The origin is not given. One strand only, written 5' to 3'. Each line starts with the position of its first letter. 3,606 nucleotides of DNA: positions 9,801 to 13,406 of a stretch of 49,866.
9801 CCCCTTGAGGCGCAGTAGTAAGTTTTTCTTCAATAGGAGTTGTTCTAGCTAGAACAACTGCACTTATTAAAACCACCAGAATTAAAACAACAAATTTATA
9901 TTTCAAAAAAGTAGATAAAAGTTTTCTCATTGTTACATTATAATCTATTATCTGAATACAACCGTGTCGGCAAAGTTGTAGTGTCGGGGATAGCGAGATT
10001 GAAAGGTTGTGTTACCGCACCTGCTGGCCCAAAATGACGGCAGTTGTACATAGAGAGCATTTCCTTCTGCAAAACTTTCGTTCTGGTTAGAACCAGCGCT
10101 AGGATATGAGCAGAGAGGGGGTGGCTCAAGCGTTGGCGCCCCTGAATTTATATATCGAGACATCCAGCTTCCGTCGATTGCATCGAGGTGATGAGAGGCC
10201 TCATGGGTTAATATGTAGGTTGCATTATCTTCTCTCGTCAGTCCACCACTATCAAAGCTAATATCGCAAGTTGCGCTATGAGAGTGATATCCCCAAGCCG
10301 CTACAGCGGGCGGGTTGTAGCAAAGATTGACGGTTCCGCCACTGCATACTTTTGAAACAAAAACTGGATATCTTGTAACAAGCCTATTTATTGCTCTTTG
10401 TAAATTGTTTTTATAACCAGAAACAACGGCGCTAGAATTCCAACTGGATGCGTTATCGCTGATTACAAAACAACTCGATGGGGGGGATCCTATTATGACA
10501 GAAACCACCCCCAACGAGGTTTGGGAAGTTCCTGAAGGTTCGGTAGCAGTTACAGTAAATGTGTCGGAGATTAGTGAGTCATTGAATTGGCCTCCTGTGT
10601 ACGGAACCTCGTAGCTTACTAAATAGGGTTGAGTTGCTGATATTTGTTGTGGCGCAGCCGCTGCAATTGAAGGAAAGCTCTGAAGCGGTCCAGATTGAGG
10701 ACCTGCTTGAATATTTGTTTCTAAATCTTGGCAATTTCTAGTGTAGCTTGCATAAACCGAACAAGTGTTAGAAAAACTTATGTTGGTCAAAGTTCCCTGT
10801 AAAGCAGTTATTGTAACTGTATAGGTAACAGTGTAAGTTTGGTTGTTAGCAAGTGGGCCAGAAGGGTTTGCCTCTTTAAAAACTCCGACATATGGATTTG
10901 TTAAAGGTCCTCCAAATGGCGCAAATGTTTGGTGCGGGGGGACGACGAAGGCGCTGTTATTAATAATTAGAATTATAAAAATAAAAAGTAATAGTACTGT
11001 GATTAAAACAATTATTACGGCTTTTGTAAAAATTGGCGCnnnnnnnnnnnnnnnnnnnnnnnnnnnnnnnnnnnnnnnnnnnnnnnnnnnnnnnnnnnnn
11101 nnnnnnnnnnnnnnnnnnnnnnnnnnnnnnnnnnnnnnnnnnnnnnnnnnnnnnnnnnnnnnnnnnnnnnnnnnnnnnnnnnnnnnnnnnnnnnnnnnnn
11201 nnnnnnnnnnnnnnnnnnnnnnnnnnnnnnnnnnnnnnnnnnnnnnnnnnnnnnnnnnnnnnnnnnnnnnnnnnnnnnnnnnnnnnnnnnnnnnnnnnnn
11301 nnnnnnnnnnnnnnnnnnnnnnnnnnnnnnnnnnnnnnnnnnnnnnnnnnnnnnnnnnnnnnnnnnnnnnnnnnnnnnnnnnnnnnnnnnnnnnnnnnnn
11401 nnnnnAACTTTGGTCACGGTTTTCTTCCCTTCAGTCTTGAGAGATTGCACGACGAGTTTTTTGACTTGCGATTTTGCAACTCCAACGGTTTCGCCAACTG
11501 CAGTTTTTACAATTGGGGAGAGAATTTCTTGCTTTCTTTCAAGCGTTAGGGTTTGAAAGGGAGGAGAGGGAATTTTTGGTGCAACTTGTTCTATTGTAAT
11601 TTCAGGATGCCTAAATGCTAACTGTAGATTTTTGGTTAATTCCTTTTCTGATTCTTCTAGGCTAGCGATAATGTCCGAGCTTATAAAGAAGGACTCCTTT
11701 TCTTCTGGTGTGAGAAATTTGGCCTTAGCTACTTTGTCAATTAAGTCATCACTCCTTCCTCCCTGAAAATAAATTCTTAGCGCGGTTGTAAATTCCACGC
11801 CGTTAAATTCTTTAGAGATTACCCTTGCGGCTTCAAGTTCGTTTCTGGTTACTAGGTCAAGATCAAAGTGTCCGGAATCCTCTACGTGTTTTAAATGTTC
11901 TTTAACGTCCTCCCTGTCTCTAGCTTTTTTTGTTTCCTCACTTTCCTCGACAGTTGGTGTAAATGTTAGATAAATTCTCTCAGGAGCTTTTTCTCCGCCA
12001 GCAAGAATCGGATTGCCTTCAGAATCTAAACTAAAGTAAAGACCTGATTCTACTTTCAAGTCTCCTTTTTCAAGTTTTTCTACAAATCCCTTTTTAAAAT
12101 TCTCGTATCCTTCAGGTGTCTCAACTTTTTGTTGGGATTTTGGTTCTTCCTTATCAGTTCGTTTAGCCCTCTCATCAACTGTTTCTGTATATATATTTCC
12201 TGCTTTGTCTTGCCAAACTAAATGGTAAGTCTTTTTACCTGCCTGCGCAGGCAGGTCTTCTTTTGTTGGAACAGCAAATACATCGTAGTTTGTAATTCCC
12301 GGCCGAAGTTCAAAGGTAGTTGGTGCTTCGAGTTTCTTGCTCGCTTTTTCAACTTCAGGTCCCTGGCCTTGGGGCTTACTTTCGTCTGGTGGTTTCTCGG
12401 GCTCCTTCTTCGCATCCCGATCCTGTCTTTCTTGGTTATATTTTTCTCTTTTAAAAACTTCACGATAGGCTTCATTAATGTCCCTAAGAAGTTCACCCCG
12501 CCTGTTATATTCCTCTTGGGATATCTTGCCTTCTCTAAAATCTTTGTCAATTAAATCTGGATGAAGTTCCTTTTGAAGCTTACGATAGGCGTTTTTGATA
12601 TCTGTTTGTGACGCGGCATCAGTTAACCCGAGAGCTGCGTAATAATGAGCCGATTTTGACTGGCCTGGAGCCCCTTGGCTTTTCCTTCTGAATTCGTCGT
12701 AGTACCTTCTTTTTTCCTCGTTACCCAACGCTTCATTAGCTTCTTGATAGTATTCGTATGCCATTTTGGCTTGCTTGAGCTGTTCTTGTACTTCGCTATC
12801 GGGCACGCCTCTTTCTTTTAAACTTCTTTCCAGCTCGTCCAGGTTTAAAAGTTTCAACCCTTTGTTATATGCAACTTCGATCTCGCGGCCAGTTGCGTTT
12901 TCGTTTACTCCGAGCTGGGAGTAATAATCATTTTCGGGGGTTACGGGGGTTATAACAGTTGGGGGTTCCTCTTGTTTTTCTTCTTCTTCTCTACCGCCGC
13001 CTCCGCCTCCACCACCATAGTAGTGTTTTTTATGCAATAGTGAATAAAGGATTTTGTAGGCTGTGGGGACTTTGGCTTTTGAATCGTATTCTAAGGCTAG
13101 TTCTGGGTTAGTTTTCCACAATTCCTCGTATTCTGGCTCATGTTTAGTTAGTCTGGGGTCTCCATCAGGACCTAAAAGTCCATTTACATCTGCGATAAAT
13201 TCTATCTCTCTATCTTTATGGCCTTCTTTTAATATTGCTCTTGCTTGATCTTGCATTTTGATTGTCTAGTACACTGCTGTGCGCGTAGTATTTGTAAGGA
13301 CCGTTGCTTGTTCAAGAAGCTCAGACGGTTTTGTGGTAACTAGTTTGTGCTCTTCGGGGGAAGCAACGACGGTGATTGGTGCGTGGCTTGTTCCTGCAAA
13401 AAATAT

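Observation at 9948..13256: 1102-aa protein joining cytoplasmic J-domains to an extracytoplasmic HExxH peptidase-like domain, encoded next to virB4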

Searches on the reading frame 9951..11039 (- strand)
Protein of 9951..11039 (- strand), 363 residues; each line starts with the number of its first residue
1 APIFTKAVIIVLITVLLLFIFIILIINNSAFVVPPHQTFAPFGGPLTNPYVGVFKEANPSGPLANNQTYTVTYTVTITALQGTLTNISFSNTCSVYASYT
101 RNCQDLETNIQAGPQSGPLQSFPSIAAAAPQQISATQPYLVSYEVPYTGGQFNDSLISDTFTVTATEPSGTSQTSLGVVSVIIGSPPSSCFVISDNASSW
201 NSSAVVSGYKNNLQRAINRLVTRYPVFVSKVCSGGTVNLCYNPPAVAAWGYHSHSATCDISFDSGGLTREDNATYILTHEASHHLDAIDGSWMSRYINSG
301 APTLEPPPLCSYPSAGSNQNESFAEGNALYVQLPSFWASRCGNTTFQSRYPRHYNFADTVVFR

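Call 15: search_solved_structures(query=A2, max_evalue=10, show_alignments=3)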
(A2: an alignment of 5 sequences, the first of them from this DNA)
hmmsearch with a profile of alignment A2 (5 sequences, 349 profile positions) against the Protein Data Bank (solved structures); distinct sequences matched with E-value up to 10: 0.

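Call 22: search_protein_representatives(alignment_id=A2)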
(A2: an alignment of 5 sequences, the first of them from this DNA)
Query: 5 sequences, 349 profile positions. Proteins with E-value up to 0.001 (for the whole library): 782; up to 1e-10: 547; up to 1e-30: 294. The best 150 are listed.
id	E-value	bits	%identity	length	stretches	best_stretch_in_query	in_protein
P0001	7.2e-176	601.2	-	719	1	1-348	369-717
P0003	1.8e-168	576.9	-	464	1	1-348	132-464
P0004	1.8e-166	570.3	-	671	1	4-348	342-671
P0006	7.7e-134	463.0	-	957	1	2-348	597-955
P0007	6.3e-132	456.7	-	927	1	5-349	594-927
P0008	4.1e-129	447.5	-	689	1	4-348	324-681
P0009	1.6e-121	422.5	-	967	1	5-348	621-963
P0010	2.4e-109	382.5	-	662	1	3-348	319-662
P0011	5.0e-106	371.5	-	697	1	3-348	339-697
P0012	1.6e-97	343.5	-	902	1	2-348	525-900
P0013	3.0e-97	342.7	-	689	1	4-349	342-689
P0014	3.6e-96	339.1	-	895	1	6-349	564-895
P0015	1.3e-93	330.7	-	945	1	6-348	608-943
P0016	3.6e-93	329.2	-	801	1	6-348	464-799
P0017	8.1e-93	328.1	-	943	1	5-348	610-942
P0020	4.6e-91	322.3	-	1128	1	9-348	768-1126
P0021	8.7e-90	318.1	-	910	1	5-345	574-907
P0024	1.7e-88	313.9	-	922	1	6-346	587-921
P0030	1.6e-85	304.1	-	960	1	5-345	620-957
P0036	1.2e-83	297.9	-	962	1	6-348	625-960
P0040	4.6e-83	296.0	-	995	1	5-348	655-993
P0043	7.7e-82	292.0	-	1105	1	4-348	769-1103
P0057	4.2e-76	273.1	-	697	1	5-349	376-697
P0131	6.7e-56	206.7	-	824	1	8-348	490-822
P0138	2.2e-54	201.7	-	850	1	5-348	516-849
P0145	1.2e-49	186.1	-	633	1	4-214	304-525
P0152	2.2e-46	175.4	-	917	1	4-191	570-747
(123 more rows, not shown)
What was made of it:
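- A profile of aa 740-1102 finds 782 clusters at 50% identity, 294 of them at E<=1e-30 (call 22).
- Tried and rejected: The exhaustive representative search (call 22) was what revealed the family.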

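Call 42: list_cluster_members(proteins=[P0006, P0009, P0020, P0057, P0131, P0138, P0152, P0007, P0012, P0043])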
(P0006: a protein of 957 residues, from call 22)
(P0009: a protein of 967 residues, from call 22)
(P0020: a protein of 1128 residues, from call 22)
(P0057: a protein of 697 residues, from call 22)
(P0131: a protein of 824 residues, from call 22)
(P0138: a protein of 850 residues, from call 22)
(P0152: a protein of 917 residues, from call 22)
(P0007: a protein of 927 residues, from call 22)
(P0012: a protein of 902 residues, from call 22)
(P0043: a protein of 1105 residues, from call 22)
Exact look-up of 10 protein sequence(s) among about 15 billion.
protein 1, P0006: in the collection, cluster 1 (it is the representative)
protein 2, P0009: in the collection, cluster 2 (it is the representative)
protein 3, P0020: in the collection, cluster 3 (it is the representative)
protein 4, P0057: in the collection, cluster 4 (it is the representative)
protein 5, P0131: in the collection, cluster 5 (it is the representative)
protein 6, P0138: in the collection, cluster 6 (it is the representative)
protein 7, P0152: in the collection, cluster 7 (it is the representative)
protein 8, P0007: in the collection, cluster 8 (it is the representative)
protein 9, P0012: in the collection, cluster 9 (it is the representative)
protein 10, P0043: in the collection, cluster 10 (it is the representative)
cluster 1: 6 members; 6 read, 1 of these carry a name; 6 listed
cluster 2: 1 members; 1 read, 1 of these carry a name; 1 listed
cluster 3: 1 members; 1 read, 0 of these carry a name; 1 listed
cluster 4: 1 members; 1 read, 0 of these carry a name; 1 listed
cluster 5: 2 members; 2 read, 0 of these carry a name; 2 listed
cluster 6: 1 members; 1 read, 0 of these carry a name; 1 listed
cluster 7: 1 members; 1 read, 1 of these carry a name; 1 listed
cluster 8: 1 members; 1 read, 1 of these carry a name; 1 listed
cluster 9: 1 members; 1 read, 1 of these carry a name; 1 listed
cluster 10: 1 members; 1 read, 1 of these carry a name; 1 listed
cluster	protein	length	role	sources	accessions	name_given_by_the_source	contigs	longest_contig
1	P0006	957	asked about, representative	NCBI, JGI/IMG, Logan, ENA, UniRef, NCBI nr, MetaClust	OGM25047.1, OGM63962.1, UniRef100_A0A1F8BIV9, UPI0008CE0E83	hypothetical protein A2715_03845 [Candidatus Woesebacteria bacterium ... | J domain-containing protein n=1 Tax=Candidatus Woesebacteria bacterium ... | MAG: hypothetical protein A2715_03845 [Candidatus Woesebacteria bacterium ...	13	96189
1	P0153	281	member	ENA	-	-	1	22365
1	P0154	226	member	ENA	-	-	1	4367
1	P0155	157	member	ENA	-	-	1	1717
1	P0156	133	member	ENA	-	-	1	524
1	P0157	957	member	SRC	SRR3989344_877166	-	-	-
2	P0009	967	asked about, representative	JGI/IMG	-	hypothetical protein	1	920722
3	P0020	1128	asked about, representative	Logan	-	-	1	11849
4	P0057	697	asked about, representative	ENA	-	-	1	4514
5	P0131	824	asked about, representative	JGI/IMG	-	-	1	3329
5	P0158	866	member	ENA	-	-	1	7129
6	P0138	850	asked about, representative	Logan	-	-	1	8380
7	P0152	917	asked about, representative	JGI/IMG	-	curved DNA-binding protein CbpA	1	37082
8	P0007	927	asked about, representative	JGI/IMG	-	hypothetical protein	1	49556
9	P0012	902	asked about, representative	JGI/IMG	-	hypothetical protein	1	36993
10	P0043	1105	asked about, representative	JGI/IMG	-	hypothetical protein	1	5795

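Call 49: find_related_loci(query=A2, collection=genome_contigs, flank=6000)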
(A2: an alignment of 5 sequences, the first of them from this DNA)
Query A2 (363 aa) in genome_contigs; peptide patterns used: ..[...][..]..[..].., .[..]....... (x = any residue, [..] = any of these).
29 stretches matched a pattern; 3 encode a relative of the query (tblastn E <= 1e-3); 3 distinct loci.
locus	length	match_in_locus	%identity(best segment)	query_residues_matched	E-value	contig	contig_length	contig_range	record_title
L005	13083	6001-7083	48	1-363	3e-96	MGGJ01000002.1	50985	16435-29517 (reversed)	MAG: Candidatus Woesebacteria bacterium RIFCSPHIGHO2_01_FULL_39_32 rifcsphigho2_01_scaffold_1085, whole genome shotgun s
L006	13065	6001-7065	49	8-362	5e-97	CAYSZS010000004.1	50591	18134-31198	MAG TPA_asm: uncultured Gammaproteobacteria bacterium isolate SRP050083_co1_18 genome assembly, contig: NODE_170_length_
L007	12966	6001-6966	36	1-363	3e-38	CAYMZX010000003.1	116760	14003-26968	MAG TPA_asm: uncultured Gammaproteobacteria bacterium isolate SRP231805_co4_134 genome assembly, contig: k141_188206, wh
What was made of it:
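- Tried and rejected: The genome_contigs scan gave only 3 loci because the derived patterns were too narrow (call 49).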

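Call 67: search_protein_families(library=pfam, proteins=[P0007, P0012, P0014, P0015, P0017, P0021, P0024, P0030, P0036, P0040], max_evalue=0.01)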
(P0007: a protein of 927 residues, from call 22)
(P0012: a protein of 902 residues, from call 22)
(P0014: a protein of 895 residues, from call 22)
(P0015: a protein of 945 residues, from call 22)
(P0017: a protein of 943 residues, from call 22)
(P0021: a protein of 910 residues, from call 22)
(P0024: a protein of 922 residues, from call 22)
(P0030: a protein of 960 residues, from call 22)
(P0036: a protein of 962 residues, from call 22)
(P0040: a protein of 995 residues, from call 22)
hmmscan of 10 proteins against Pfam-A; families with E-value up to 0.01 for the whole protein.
P0007 (927 aa): 1 family
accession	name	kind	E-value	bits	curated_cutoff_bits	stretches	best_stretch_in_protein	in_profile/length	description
PF24180.1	Avr2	-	0.0076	16.5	27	0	330-405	47-118/156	Effector protein Avr2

P0012 (902 aa): 0 families

P0014 (895 aa): 0 families

P0015 (945 aa): 0 families

P0017 (943 aa): 0 families

P0021 (910 aa): 0 families

P0024 (922 aa): 0 families

P0030 (960 aa): 0 families

P0036 (962 aa): 0 families

P0040 (995 aa): 1 family
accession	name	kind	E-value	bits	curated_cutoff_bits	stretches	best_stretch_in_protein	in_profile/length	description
PF13488.11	Gly-zipper_Omp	-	0.0037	17.6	25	1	537-577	1-43/46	Glycine zipper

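Call 73: find_encoding_contigs(protein=P0015, flank=8000, max_places=1)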
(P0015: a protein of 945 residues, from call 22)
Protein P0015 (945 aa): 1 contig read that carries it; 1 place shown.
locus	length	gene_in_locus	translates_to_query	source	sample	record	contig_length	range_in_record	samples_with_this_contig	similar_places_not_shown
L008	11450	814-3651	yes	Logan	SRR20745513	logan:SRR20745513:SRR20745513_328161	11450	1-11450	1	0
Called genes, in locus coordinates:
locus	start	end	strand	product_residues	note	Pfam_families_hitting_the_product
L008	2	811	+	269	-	?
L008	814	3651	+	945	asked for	-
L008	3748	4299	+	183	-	-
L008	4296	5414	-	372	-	PF00712:DNA_pol3_beta, PF02767:DNA_pol3_beta_2, PF02768:DNA_pol3_beta_3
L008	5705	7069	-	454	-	PF11638:DnaA_N (weak), PF01695:IstB_IS21 (weak), PF00308:Bac_DnaA, PF00004:AAA, PF08299:Bac_DnaA_C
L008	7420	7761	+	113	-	PF00825:Ribonuclease_P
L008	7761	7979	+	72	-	PF01809:YidD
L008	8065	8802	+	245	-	PF02096:60KD_IMP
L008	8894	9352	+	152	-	PF13083:KH_KhpA-B, PF01424:R3H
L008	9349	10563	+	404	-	PF04932:Wzy_C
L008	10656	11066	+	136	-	PF00075:RNase_H, PF13456:RVT_3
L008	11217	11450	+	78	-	?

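Call 74: find_encoding_contigs(protein=P0009, flank=10000, max_places=1)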
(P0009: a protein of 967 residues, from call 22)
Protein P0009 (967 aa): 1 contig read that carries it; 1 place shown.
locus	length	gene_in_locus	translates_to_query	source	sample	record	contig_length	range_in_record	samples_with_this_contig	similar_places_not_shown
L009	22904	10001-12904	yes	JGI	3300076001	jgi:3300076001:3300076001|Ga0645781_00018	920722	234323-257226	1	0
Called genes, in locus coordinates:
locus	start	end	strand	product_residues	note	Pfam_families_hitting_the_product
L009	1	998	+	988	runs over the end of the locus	PF18896:SLT_3 (weak)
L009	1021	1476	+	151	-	-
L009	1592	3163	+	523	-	-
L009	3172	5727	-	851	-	-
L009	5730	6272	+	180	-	PF05635:23S_rRNA_IVP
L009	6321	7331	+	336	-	PF13620:CarboxypepD_reg (weak)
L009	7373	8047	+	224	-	PF26593:TraC-like (weak)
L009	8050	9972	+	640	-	PF01935:DUF87, PF19044:P-loop_TraG, PF12846:AAA_10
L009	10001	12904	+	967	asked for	PF00226:DnaJ (faint)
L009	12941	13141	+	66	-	-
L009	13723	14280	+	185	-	-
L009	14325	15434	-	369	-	PF00712:DNA_pol3_beta, PF02767:DNA_pol3_beta_2, PF02768:DNA_pol3_beta_3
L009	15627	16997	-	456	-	PF11638:DnaA_N, PF00308:Bac_DnaA, PF01695:IstB_IS21 (weak), PF00004:AAA (weak), PF08299:Bac_DnaA_C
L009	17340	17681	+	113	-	PF00825:Ribonuclease_P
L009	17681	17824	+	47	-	-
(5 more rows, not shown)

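Call 75: find_encoding_contigs(protein=P0145, flank=8000, max_places=1)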
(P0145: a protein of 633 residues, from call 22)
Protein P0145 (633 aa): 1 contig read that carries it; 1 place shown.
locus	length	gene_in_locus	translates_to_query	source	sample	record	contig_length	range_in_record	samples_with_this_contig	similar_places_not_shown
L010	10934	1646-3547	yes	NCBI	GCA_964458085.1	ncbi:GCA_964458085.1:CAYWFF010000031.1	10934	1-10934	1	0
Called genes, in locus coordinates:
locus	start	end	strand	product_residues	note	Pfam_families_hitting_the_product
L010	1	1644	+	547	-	?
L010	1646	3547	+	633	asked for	PF01551:Peptidase_M23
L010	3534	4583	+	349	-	-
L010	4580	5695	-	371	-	PF00712:DNA_pol3_beta, PF02767:DNA_pol3_beta_2, PF02768:DNA_pol3_beta_3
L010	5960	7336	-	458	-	PF11638:DnaA_N, PF03969:AFG1_ATPase (weak), PF00308:Bac_DnaA, PF01695:IstB_IS21 (weak), PF00004:AAA (weak), PF08299:Bac_DnaA_C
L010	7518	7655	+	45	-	PF00468:Ribosomal_L34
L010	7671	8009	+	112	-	PF00825:Ribonuclease_P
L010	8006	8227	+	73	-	PF01809:YidD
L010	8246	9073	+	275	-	PF02096:60KD_IMP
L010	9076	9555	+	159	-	PF13083:KH_KhpA-B, PF01424:R3H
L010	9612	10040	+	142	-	PF00075:RNase_H, PF13456:RVT_3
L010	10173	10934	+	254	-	?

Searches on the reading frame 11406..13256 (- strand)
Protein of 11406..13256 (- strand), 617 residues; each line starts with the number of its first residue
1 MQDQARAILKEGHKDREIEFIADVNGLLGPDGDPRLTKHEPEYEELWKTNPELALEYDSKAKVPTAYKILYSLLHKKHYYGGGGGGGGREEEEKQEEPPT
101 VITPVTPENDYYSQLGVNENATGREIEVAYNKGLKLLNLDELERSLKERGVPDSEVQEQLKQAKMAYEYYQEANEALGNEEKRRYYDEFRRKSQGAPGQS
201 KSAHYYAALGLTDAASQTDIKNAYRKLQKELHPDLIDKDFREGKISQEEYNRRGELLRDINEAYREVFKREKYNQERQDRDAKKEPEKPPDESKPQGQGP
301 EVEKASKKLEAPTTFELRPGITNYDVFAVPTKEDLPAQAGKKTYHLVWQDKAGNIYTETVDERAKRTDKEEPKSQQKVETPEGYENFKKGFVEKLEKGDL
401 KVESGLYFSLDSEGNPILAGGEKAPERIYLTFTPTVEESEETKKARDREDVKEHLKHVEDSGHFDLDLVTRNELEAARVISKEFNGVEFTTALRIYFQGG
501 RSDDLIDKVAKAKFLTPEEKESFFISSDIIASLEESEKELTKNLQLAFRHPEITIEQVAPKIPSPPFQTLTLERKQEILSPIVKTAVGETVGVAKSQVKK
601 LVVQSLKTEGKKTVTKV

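Call 6: search_protein_families(library=pfam, proteins=[window:11406-13256:-], max_evalue=10)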
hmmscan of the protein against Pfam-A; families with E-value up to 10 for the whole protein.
seq(617 aa): 3 families
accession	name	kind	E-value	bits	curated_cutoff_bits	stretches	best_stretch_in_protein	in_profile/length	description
PF00226.36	DnaJ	-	7.8e-14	52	27.8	2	205-238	2-32/63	DnaJ domain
PF04380.18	BMFP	-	0.053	14.4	37.2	1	447-478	24-55/77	Membrane fusogenic activity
PF05961.16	Chordopox_A13L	-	0.25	12.1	24.1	1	363-401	25-60/69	Chordopoxvirus A13L protein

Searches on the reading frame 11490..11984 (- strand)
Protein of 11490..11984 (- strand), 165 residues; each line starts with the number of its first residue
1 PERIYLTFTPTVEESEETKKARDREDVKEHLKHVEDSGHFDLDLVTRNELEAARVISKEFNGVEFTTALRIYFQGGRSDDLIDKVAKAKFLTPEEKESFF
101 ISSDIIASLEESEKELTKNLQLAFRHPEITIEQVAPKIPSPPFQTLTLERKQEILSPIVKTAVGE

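Call 77: search_solved_structures(query=window:11490-11984:-, max_evalue=10)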
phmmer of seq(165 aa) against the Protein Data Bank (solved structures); distinct sequences matched with E-value up to 10: 6.
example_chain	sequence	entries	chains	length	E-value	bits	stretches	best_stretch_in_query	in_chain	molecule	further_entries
3ltl_A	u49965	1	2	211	0.39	13.7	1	48-121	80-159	Brefeldin A-inhibited guanine nucleotide-exchange protein 1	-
5h16_A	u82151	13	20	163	0.5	13.4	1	30-120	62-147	Phosphopantetheine adenylyltransferase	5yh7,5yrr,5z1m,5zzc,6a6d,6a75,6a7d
5h7x_A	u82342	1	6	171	0.56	13.2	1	30-120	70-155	Phosphopantetheine adenylyltransferase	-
4pkq_A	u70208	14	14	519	6.2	9.8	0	87-127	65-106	Lethal factor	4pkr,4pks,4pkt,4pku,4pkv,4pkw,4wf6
1yqy_A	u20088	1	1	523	6.5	9.8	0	87-127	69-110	Lethal factor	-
4dv8_A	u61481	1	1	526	7.6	9.5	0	87-127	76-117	Lethal factor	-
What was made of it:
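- Tried and rejected: The helical cytoplasmic module (aa 434-584) has no PDB match (call 77).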
